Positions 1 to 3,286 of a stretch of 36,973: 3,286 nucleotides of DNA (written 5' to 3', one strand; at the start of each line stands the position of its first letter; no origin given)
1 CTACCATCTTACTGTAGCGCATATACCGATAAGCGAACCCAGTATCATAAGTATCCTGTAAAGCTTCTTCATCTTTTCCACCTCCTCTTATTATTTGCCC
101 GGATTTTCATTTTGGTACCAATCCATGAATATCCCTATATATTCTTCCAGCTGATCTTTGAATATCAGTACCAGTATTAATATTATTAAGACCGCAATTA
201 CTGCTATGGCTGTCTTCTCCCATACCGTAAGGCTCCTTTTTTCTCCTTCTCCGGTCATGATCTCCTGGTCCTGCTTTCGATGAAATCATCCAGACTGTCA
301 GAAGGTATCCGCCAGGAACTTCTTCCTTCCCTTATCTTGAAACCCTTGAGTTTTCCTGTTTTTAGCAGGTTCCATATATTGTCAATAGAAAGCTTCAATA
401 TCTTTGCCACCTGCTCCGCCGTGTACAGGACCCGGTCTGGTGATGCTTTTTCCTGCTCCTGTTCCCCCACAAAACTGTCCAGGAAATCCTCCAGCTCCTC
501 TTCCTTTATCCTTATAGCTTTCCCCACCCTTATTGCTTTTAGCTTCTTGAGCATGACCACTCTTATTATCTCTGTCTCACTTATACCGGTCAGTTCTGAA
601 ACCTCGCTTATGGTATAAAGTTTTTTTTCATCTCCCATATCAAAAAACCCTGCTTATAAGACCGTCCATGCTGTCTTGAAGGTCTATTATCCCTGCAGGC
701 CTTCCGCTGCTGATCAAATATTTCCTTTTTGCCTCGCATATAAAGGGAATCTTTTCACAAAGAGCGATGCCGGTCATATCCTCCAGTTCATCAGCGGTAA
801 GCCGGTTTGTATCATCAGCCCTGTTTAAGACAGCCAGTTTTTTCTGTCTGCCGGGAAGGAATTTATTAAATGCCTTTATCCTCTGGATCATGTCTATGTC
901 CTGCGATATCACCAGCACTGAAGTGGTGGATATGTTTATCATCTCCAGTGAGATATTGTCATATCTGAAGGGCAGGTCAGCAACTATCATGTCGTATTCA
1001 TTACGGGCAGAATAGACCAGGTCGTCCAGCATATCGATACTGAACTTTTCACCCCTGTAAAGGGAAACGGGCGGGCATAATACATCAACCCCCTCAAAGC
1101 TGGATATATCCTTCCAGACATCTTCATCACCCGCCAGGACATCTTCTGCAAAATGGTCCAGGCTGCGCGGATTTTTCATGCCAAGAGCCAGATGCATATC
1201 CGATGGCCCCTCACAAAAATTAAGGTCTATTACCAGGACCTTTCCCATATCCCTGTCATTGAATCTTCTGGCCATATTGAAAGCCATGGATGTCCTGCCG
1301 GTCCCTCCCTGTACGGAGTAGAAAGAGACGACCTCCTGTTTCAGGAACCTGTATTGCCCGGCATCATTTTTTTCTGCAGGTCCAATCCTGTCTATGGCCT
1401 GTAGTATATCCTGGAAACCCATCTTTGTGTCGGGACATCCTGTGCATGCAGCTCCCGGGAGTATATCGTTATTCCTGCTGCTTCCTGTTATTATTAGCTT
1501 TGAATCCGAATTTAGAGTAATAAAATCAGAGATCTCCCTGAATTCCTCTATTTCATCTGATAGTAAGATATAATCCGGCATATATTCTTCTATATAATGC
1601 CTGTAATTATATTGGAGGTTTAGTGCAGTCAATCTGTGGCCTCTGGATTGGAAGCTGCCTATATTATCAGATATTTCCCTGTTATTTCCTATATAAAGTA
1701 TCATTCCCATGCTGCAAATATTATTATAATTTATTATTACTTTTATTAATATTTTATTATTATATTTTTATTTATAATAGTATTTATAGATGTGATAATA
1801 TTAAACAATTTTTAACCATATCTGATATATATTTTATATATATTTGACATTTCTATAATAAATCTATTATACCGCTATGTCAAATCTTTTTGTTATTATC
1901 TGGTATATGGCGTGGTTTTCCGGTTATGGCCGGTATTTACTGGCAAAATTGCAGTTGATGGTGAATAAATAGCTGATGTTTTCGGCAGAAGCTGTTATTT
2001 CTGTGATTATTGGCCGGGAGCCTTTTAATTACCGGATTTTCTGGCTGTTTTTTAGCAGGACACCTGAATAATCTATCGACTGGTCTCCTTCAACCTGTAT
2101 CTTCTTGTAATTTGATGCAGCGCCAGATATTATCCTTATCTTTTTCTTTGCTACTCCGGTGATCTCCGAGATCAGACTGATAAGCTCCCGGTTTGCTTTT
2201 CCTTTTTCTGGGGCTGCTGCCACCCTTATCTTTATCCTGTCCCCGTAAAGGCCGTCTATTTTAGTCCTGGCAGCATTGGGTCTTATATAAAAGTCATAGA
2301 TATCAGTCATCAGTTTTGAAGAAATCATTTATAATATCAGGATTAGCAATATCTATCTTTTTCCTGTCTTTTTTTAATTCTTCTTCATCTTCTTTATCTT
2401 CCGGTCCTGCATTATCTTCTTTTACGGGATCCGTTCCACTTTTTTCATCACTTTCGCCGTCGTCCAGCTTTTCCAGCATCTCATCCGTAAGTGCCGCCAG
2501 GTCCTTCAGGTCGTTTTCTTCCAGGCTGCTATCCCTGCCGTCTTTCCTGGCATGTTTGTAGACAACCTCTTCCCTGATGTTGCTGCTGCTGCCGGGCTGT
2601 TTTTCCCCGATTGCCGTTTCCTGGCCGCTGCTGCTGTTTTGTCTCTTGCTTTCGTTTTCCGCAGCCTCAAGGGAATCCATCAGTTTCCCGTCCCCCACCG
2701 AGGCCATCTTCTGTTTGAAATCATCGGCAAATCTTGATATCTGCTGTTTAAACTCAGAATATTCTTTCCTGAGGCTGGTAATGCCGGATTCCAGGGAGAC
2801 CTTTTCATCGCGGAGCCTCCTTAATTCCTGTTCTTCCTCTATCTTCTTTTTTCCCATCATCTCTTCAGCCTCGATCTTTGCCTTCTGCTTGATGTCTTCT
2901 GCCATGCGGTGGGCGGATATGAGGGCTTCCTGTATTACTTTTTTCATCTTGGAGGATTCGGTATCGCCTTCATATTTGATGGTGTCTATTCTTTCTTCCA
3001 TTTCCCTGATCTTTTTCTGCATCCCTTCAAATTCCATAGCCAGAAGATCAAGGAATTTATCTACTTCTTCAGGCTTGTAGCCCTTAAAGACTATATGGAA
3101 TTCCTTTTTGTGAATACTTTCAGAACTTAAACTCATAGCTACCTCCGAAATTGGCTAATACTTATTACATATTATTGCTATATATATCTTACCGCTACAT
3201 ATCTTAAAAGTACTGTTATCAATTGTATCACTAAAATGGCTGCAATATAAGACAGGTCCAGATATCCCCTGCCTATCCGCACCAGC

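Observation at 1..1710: TadZ/CpaE-like atypical ATPase, double-HTH protein and two micropeptides attached to the divIVA end of the division cluster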

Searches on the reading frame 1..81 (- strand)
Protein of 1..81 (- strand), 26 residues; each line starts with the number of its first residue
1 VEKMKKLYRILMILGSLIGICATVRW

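Call 4: search_protein_families(library=pfam, proteins=[window:1-81:-], max_evalue=1)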
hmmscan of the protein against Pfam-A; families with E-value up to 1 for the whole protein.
window:1-81:- (26 aa): 0 families

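Call 5: search_protein_families(library=ncbifam, proteins=[window:1-81:-], max_evalue=1)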
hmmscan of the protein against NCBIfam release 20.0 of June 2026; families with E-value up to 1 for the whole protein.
window:1-81:- (26 aa): 0 families

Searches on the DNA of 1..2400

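Call 24: search_rna_families(source=window, start=1, end=2400, threshold=evalue, max_evalue=1)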
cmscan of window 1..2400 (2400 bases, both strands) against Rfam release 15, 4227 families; matches with E-value up to 1: 1.
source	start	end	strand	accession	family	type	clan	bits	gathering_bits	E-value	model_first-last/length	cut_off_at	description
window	1866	1939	+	RF03478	mir-630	Gene; miRNA;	-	22.4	90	0.29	1-76/76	no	mir-630 microRNA precursor family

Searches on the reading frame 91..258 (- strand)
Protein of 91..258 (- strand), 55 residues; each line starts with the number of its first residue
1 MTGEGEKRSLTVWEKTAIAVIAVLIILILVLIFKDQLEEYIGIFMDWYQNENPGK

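Call 4: search_protein_families(library=pfam, proteins=[window:91-258:-], max_evalue=1)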
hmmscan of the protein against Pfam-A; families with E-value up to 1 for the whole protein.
window:91-258:- (55 aa): 6 families
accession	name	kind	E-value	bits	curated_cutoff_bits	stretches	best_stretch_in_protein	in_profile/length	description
PF16982.10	Flp1_like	-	0.00022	21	33.5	1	19-41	13-36/49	Putative Flagellin, Flp1-like, domain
PF23489.1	V-ATPase_su_f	-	0.012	16.3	27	1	11-44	9-42/78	V-type proton ATPase subunit f-like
PF13786.12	DUF4179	-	0.044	14.7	30.1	1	12-52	5-48/94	Domain of unknown function (DUF4179)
PF11057.13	Cortexin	-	0.059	13.7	25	1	4-34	12-42/76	Cortexin of kidney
PF12911.12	OppC_N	-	0.14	12.5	23.9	1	15-38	14-39/53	N-terminal TM domain of oligopeptide transport permease C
PF11779.13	SPT_ssu-like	-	0.77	9.9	29.8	0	10-31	20-40/54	Small subunit of serine palmitoyltransferase-like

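Call 5: search_protein_families(library=ncbifam, proteins=[window:91-258:-], max_evalue=1)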
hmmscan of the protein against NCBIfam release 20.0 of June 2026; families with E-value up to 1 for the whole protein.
window:91-258:- (55 aa): 0 families

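Call 33: search_protein_families(library=pfam, alignment_id=A2, max_evalue=0.1)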
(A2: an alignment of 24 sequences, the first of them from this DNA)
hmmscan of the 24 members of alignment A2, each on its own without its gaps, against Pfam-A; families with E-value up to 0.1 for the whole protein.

A. member 1, seq(55 aa): 4 families
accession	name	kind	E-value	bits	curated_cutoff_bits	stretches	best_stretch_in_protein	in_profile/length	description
PF16982.10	Flp1_like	-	0.00022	21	33.5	1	19-41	13-36/49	Putative Flagellin, Flp1-like, domain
PF23489.1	V-ATPase_su_f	-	0.012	16.3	27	1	11-44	9-42/78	V-type proton ATPase subunit f-like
PF13786.12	DUF4179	-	0.044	14.7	30.1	1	12-52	5-48/94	Domain of unknown function (DUF4179)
PF11057.13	Cortexin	-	0.059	13.7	25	1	4-34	12-42/76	Cortexin of kidney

B. families by the number of members that match (of 24 scanned): 31 families (the first 25 are shown)
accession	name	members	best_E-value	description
PF19442.4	CRIM1_C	12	0.00082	Cysteine-rich motor neuron 1 protein C-terminal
PF13786.12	DUF4179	12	0.0017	Domain of unknown function (DUF4179)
PF12911.12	OppC_N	7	0.021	N-terminal TM domain of oligopeptide transport permease C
PF11779.13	SPT_ssu-like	5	0.042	Small subunit of serine palmitoyltransferase-like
PF11139.14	SfLAP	4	0.014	Sap, sulfolipid-1-addressing protein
PF00957.27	Synaptobrevin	4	0.036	Synaptobrevin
PF16982.10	Flp1_like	3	0.00022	Putative Flagellin, Flp1-like, domain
PF01708.21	Gemini_mov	3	0.00084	Geminivirus putative movement protein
PF24677.1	DUF7657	3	0.012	Domain of unknown function (DUF7657)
PF16962.11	ABC_export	2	0.0024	Putative ABC exporter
PF11057.13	Cortexin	2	0.0048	Cortexin of kidney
PF10011.15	DUF2254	2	0.0062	Predicted membrane protein (DUF2254)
PF23489.1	V-ATPase_su_f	2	0.012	V-type proton ATPase subunit f-like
PF16357.10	PepSY_TM_like_2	2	0.033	Putative PepSY_TM-like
PF15807.10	MAP17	2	0.05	Membrane-associated protein 117 kDa, PDZK1-interacting protein 1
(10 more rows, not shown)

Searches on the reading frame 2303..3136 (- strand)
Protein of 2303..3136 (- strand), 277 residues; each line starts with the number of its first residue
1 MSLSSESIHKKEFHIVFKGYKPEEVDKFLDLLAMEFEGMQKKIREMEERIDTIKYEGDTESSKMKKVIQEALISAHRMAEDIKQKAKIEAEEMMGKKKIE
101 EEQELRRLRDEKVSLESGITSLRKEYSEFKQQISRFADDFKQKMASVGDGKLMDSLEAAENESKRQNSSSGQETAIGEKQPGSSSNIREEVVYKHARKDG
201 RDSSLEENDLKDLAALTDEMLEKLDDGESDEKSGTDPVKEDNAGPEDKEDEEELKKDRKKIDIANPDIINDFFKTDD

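Call 4: search_protein_families(library=pfam, proteins=[window:2303-3136:-], max_evalue=1)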
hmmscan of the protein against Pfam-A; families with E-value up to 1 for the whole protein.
window:2303-3136:- (277 aa): 6 families
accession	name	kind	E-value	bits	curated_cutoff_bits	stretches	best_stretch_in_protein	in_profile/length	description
PF05103.18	DivIVA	-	4.4e-20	72.4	28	1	4-133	2-130/131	DivIVA protein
PF13851.11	GAS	-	0.0082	16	32.3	1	41-144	36-140/200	Growth-arrest specific micro-tubule binding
PF18337.7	Tudor_RapA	-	0.02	15.5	26.4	1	37-76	11-49/62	RapA N-terminal Tudor like domain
PF05377.16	FlaC_arch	-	0.033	15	27.8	0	114-141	11-38/55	Flagella accessory protein C (FlaC)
PF21761.2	RedAm-like_C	-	0.19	12.4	27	1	26-77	38-89/127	NADPH-dependent reductive aminase-like, C-terminal domain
PF21408.2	MTR4-like_stalk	-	0.21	12.3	24.2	0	102-142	21-61/64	Exosome RNA helicase MTR4-like, stalk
